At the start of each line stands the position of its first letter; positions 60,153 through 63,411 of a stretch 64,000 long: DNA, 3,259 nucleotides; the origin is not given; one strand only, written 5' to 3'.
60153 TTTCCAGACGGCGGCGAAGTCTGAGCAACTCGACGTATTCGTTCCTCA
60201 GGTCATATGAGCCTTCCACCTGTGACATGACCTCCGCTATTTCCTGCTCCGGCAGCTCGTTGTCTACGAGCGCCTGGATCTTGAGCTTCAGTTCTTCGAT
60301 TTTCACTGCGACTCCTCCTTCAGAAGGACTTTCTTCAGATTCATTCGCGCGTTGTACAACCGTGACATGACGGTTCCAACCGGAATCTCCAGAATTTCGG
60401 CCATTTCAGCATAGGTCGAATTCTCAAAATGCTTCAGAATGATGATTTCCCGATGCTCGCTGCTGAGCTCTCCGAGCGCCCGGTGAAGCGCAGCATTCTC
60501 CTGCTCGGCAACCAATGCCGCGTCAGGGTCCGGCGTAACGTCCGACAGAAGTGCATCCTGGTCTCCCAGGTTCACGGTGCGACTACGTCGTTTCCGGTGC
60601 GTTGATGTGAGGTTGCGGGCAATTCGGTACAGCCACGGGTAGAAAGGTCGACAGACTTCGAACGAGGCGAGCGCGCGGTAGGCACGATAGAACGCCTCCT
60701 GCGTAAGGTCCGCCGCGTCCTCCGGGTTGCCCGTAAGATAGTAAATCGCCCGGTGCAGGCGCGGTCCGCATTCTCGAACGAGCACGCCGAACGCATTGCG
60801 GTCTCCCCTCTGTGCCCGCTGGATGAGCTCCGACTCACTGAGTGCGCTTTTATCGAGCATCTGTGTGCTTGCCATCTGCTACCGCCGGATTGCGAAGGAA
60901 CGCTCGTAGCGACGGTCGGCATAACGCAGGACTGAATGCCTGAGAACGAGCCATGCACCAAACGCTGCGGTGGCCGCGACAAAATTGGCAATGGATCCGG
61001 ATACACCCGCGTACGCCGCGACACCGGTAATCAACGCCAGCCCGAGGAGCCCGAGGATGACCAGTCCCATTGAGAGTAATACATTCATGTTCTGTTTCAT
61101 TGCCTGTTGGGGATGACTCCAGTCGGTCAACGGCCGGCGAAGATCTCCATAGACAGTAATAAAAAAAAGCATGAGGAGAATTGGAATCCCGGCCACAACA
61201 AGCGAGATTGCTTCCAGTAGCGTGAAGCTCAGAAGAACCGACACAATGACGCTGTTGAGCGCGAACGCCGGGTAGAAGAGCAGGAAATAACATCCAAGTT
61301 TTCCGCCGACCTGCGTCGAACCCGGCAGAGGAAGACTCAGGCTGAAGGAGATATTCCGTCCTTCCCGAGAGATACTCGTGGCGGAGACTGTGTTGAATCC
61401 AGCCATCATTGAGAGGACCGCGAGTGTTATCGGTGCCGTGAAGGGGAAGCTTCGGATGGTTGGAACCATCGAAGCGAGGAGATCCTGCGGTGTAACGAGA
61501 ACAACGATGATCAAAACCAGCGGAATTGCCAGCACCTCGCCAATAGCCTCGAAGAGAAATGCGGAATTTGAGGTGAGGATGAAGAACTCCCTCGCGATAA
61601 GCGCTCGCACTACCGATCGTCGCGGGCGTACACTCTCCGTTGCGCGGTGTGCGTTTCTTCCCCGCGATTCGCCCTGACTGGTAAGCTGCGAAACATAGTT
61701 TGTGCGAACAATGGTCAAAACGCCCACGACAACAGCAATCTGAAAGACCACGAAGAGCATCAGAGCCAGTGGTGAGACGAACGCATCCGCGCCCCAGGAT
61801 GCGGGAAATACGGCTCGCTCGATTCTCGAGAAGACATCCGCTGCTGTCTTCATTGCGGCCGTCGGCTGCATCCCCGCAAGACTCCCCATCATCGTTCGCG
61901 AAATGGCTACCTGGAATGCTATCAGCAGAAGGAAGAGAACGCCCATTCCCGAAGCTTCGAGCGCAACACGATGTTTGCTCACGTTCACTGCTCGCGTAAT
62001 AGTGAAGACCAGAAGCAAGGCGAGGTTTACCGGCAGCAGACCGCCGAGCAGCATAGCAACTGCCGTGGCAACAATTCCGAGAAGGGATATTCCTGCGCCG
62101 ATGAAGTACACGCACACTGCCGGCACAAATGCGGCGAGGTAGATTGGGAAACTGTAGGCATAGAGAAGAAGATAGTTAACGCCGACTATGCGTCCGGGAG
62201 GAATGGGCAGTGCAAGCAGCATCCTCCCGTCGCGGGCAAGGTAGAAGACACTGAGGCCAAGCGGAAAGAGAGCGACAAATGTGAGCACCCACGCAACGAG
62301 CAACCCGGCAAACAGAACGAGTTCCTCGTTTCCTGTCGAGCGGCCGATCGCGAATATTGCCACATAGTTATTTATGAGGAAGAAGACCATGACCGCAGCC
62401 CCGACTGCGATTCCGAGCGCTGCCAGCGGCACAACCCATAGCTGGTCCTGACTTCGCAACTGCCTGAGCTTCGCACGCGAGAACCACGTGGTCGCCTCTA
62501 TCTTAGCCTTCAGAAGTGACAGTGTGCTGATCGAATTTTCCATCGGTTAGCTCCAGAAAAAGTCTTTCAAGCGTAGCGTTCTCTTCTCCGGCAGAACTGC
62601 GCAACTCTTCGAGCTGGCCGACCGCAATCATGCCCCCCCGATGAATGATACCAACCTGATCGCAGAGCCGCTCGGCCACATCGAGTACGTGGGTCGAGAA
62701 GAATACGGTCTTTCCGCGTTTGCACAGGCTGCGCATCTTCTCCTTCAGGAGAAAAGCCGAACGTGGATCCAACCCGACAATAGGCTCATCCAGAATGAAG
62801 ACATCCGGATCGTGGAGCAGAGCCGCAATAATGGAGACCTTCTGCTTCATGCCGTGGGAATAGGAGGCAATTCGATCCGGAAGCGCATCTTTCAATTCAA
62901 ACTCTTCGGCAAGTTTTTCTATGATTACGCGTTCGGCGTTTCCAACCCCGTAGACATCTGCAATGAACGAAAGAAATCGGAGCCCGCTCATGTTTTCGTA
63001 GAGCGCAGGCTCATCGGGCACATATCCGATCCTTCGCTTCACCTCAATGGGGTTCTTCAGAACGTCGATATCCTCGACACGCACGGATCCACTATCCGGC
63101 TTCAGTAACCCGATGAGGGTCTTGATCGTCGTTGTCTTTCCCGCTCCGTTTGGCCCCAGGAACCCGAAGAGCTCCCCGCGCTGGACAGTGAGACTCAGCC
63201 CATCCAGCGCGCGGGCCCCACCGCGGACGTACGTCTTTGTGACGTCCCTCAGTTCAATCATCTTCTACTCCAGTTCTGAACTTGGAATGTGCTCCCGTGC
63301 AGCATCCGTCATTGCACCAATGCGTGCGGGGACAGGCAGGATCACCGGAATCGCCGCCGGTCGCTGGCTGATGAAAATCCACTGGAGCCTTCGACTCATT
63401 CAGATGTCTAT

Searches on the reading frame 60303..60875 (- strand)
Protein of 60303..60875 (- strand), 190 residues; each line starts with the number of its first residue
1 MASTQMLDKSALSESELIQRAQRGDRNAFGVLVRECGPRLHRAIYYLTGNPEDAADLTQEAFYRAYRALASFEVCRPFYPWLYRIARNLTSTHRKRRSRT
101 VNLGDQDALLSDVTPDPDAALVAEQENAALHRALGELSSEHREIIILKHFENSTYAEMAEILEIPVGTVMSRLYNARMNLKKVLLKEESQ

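Call 22: search_protein_families(library=pfam, proteins=[window:60303-60875:-], max_evalue=0.00001)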
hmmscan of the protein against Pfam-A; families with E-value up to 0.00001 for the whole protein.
window:60303-60875:- (190 aa): 3 families
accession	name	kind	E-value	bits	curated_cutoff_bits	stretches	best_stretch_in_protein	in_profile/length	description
PF04542.20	Sigma70_r2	-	5.1e-17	61.9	24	1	32-100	1-71/71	Sigma-70 region 2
PF08281.18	Sigma70_r4_2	-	1.2e-14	54.1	25.7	1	129-180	3-54/54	Sigma-70, region 4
PF04545.22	Sigma70_r4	-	2.8e-09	36.8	24.1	1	133-182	1-50/50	Sigma-70, region 4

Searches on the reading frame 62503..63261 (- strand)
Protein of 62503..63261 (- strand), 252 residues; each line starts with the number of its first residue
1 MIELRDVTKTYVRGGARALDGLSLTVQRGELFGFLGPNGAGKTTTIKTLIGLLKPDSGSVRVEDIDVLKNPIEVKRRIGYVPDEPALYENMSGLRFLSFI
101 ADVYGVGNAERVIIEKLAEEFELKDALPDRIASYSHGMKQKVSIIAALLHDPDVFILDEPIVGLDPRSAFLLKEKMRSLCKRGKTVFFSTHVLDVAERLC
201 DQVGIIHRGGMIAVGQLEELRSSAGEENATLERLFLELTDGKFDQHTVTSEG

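Call 22: search_protein_families(library=pfam, proteins=[window:62503-63261:-], max_evalue=0.00001)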
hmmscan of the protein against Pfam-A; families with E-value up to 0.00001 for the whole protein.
window:62503-63261:- (252 aa): 2 families
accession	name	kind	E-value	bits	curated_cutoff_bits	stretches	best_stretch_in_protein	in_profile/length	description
PF00005.33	ABC_tran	-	1.1e-29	104.2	25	1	19-161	1-136/137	ABC transporter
PF13304.12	AAA_21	-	2.6e-12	47.9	27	1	117-191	221-298/304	AAA domain, putative AbiEii toxin, Type IV TA system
